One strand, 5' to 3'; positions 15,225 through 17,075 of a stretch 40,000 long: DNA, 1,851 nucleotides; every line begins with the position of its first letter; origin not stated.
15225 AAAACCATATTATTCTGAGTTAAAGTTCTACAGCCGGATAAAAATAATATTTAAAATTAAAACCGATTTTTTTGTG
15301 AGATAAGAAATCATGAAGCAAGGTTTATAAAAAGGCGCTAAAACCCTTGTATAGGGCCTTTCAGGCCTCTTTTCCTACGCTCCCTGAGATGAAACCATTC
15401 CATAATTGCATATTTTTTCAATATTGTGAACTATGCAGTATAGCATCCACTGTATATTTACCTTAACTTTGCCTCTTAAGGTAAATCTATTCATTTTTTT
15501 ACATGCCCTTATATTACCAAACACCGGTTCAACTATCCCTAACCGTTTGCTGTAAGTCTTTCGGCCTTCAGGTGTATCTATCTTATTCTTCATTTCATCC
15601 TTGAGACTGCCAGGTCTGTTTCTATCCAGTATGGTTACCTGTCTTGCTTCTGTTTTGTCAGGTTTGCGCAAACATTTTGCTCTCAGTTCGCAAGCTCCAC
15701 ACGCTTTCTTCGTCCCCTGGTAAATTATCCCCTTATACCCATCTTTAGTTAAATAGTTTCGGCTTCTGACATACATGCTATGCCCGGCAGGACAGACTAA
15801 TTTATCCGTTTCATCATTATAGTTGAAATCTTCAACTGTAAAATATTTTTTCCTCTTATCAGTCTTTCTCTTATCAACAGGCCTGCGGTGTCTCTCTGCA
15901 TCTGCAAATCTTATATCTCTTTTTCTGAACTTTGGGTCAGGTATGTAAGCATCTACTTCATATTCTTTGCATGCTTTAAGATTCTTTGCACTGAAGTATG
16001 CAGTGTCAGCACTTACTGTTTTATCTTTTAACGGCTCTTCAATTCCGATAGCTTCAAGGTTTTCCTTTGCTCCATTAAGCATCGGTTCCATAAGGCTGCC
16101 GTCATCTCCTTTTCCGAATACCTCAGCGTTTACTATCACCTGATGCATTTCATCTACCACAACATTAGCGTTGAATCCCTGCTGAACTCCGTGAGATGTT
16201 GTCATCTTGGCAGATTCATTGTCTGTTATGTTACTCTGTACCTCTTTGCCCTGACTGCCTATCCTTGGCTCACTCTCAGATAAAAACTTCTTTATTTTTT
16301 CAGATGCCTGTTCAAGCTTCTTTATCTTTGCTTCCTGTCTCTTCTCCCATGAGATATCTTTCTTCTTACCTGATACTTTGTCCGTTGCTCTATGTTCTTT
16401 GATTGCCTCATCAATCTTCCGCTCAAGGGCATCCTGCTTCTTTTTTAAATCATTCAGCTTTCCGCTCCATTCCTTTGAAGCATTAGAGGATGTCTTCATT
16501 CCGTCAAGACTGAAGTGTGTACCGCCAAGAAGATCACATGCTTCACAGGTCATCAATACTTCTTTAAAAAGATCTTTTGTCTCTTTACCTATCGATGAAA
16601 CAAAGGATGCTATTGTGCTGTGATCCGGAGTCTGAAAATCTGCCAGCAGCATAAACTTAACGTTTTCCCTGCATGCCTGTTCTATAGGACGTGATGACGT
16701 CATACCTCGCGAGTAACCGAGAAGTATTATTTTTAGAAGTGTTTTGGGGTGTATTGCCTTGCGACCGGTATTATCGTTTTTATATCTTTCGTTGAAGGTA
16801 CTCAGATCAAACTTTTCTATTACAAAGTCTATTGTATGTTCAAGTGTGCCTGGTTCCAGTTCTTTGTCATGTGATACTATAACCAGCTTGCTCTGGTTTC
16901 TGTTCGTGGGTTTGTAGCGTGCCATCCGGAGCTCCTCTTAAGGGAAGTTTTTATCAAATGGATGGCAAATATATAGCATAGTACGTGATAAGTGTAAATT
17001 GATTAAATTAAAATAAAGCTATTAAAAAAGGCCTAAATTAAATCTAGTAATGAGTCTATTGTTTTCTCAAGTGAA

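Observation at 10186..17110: Two diverged IS1182-family elements inserted at the identical nucleotide of the attC recombination core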

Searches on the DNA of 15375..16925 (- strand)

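Call 36: search_with_rna_model(model_id=R1, sources=[L001, L002, L003, L004, L005, L006, L007, L008, L009, L010, L011, L012, L013, L014, L015, L016, L017, L018, L019, L020, L021, L022, L023, L024, L025, L026, L027, L028, L029, L030, L031, L032, L033, L034, L035, L036, L037, L038, L039, L040, L041, L079], max_evalue=1)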
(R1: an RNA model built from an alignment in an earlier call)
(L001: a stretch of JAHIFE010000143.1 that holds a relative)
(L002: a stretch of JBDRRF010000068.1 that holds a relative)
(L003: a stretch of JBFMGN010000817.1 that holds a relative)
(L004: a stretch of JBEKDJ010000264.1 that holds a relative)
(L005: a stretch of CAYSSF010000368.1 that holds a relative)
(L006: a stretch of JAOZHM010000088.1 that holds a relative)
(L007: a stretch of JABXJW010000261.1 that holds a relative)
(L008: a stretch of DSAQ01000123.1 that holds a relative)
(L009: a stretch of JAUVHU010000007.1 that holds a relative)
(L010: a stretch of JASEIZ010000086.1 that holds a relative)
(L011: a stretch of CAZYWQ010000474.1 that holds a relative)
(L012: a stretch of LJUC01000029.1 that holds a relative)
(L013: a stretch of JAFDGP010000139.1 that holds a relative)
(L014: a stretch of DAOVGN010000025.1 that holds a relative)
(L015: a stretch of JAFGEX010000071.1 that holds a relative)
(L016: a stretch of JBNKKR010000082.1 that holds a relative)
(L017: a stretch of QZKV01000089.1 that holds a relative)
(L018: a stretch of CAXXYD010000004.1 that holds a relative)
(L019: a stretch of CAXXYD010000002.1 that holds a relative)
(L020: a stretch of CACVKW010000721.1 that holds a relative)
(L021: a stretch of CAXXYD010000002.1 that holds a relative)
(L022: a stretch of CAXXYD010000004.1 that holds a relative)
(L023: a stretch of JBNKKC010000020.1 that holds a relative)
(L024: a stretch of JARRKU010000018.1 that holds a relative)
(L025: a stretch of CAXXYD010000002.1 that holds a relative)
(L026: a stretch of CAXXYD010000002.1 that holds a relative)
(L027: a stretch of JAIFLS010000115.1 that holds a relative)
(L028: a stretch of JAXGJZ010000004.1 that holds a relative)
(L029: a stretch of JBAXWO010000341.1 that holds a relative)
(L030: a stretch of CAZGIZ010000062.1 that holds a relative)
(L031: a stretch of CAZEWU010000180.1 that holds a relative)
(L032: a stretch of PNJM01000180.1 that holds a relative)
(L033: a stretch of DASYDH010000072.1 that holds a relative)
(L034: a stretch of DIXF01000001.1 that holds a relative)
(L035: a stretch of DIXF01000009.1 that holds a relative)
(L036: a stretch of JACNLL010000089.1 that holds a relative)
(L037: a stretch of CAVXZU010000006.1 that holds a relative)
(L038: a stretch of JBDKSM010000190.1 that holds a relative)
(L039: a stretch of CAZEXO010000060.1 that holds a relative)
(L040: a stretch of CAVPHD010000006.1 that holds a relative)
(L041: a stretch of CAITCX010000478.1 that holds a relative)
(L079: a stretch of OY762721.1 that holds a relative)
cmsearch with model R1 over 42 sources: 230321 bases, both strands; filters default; matches with E-value up to 1: 55.
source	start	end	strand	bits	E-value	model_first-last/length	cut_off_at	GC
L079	2729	2791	-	55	3.9e-10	1-62/62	no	0.62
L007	299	369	-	46.2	4.7e-08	1-62/62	no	0.52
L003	197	271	-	44.9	9.8e-08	1-62/62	no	0.56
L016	2835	2897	-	44.2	1.5e-07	1-62/62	no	0.65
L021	140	204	-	44.1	1.5e-07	1-62/62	no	0.69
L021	5398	5460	-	44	1.6e-07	1-62/62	no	0.6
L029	109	170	-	42.3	4e-07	1-62/62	no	0.65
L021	2088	2148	-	41.7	5.5e-07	1-62/62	no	0.64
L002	5057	5118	-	41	8.1e-07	1-62/62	no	0.6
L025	642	702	-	40.9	8.7e-07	1-62/62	no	0.56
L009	2810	2897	-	40.3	1.2e-06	1-62/62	no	0.51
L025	2838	2897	-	38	4.2e-06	1-62/62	no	0.53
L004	2840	2898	-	37.6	5.1e-06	1-62/62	no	0.56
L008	449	500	-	36.9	7.6e-06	1-62/62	no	0.46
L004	5857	5914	-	36.9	7.6e-06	1-62/62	no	0.55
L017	2825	2896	-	35.9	1.3e-05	1-62/62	no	0.62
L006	8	94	-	35.5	1.6e-05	1-62/62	no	0.51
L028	2933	3002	-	33.9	3.9e-05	1-62/62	no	0.67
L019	5571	5698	-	31.4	0.00015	1-62/62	no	0.5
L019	952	1014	-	31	0.00019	1-62/62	no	0.7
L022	91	163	-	30.2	0.00029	1-62/62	no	0.58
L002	2810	2886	-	29.3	0.00048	1-62/62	no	0.57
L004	5041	5104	-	29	0.00054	1-62/62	no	0.61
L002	2361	2430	-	29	0.00056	1-62/62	no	0.63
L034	2151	2207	-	29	0.00056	1-62/62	no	0.6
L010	2796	2887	-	27.9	0.001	1-62/62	no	0.59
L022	5377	5445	-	27.4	0.0013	1-62/62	no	0.55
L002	828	914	-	27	0.0016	1-62/62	no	0.53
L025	1920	1983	-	26.5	0.0021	1-62/62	no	0.66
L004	2251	2342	-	26.1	0.0027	1-62/62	no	0.5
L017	2426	2485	-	26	0.0028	1-62/62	no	0.53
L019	5016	5143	-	26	0.0028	1-62/62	no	0.46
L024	3802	3873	-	25.6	0.0035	1-62/62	no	0.58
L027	5924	5982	-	25.5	0.0037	1-62/62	no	0.68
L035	2068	2124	-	25.2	0.0044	1-62/62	no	0.6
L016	5208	5277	-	25.1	0.0045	1-62/62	no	0.59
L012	2827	2896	-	25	0.0048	1-62/62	no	0.6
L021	1614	1674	-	23.5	0.011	1-62/62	no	0.41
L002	1835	1921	-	23.5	0.011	1-62/62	no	0.45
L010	5591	5658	-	23.3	0.012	1-62/62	no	0.59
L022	7161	7218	-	23.1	0.014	1-62/62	no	0.53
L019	7159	7288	-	22.6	0.018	1-62/62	no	0.6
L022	6610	6669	-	22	0.025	1-62/62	no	0.65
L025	1165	1222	-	21.7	0.03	1-62/62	no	0.74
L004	825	902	-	21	0.043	1-62/62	no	0.69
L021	586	645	-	20.7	0.05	1-62/62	no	0.52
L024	1349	1471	-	20.5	0.057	1-62/62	no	0.55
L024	4255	4322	-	20.4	0.058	1-62/62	no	0.62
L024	882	1010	-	20.2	0.065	1-62/62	no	0.55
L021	5974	6094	-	19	0.13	1-62/62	no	0.51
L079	7107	7167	-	18.8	0.14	1-62/62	no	0.56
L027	2658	2734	-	18.3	0.19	1-62/62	no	0.44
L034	2964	3029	-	18.2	0.2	1-62/62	no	0.48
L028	5288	5419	-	17.6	0.27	1-62/62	no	0.52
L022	2829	2896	-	15.6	0.81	1-62/62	no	0.54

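Call 44: search_with_rna_model(model_id=R1, sources=[L080, L081, L042, L043, L044, L045, L046, L047, L048, L049, L050, L051, L052, L053, L054, L055, L056, L057, L058, L059, L060, L061, L062, L063, L064, L065, L066, L067, L068, L069, L070, L071, L072, L073, L074, L075, L076, L077, L078], max_evalue=0.1)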
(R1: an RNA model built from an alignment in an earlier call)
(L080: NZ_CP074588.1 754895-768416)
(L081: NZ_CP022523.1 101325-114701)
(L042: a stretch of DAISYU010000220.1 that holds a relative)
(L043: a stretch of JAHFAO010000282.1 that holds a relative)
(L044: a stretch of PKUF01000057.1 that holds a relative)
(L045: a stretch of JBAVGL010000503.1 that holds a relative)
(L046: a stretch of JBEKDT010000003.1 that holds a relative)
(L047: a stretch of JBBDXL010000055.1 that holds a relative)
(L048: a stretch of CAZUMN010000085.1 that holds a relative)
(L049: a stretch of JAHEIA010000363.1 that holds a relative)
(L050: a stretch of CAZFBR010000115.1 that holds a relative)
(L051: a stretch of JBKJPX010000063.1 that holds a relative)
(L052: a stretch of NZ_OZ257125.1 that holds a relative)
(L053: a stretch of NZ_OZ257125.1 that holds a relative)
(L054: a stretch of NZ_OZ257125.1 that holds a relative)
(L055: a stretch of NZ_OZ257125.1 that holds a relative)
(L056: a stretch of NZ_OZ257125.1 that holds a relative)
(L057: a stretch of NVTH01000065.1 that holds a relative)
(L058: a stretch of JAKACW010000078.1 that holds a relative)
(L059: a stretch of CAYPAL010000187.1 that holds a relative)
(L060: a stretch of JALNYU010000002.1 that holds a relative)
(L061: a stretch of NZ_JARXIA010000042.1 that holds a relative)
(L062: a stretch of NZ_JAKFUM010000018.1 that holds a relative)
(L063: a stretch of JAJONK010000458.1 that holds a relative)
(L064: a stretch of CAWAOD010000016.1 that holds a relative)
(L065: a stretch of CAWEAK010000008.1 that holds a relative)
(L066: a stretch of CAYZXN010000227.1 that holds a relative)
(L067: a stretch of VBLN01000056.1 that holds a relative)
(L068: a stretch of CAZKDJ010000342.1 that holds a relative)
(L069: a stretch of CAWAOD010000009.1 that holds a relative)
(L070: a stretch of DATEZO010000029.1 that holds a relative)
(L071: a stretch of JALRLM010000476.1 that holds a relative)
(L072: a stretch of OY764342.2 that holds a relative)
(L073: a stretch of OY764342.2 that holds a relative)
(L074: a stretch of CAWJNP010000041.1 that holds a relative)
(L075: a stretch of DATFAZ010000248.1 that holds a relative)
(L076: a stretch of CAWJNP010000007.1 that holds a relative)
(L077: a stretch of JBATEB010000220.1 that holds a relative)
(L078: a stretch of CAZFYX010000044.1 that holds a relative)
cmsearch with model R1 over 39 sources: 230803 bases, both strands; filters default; matches with E-value up to 0.1: 50.
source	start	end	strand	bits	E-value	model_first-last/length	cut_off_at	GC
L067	2497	2558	-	41.6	5.7e-07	1-62/62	no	0.6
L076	6271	6334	-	36.2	1.1e-05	1-62/62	no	0.69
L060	2860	2937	-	36.2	1.1e-05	1-62/62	no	0.71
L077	4693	4768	+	32.8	6.9e-05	1-62/62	no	0.59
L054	4940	4995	-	32.6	7.9e-05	1-62/62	no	0.62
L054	6307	6384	-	32.2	9.5e-05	1-62/62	no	0.64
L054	2868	2935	-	32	0.00011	1-62/62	no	0.63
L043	739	803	-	31.5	0.00014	1-62/62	no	0.69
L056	693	748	-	31.3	0.00016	1-62/62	no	0.62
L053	221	282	-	31.1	0.00018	1-62/62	no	0.69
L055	2874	2935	-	31.1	0.00018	1-62/62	no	0.69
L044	3706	3796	-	31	0.00019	1-62/62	no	0.59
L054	5853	5909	-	30.3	0.00027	1-62/62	no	0.67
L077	5309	5398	+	30.1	0.0003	1-62/62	no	0.72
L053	2435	2496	-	28.6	0.00069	1-62/62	no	0.63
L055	5088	5149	-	28.6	0.00069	1-62/62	no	0.63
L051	4096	4171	-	28.5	0.00071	1-62/62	no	0.72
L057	5334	5391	-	27.9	0.001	1-62/62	no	0.43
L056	396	454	-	27.9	0.001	1-62/62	no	0.66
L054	5538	5614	-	27.4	0.0013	1-62/62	no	0.66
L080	8268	8376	-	26.6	0.002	1-62/62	no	0.39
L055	25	102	-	26.6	0.0021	1-62/62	no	0.6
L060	5144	5245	-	26.5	0.0022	1-62/62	no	0.65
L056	24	82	-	26.3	0.0024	1-62/62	no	0.63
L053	2858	2936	-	26.1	0.0027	1-62/62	no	0.71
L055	5511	5589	-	26.1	0.0027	1-62/62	no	0.71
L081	8443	8497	-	25.7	0.0033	1-62/62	no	0.51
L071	2837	2935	-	25.7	0.0033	1-62/62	no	0.69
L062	68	132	-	25.2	0.0043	1-62/62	no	0.63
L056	2858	2935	-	25.1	0.0046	1-62/62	no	0.68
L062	2446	2509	-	25.1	0.0047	1-62/62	no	0.55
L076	7209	7289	-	24.7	0.0056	1-62/62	no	0.72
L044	2513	2624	-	24.6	0.0062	1-62/62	no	0.55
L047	3622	3688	-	24.5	0.0064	1-62/62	no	0.69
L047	2750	2821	-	24.4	0.0069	1-62/62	no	0.64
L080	4557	4611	-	24.3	0.007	1-62/62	no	0.51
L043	1156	1216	-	24.2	0.0077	1-62/62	no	0.59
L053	5096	5156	-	24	0.0086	1-62/62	no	0.62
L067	294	365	-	23.7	0.01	1-62/62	no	0.67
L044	1934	2099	-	23.6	0.01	1-62/62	no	0.48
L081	9628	9725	-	22.9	0.015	1-62/62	no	0.4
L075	2562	2615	+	22.6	0.018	1-62/62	no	0.5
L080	9657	9770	-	22.5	0.019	1-62/62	no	0.48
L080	8724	8825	-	21.6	0.031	1-62/62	no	0.39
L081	1051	1156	-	21.3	0.037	1-62/62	no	0.54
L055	2415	2480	-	21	0.043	1-62/62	no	0.67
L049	1787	1891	+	20.9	0.046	1-62/62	no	0.58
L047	1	58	-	20.4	0.06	1-57/62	3'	0.72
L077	836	900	+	20.3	0.062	1-62/62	no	0.74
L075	2218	2304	+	20.2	0.066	1-62/62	no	0.55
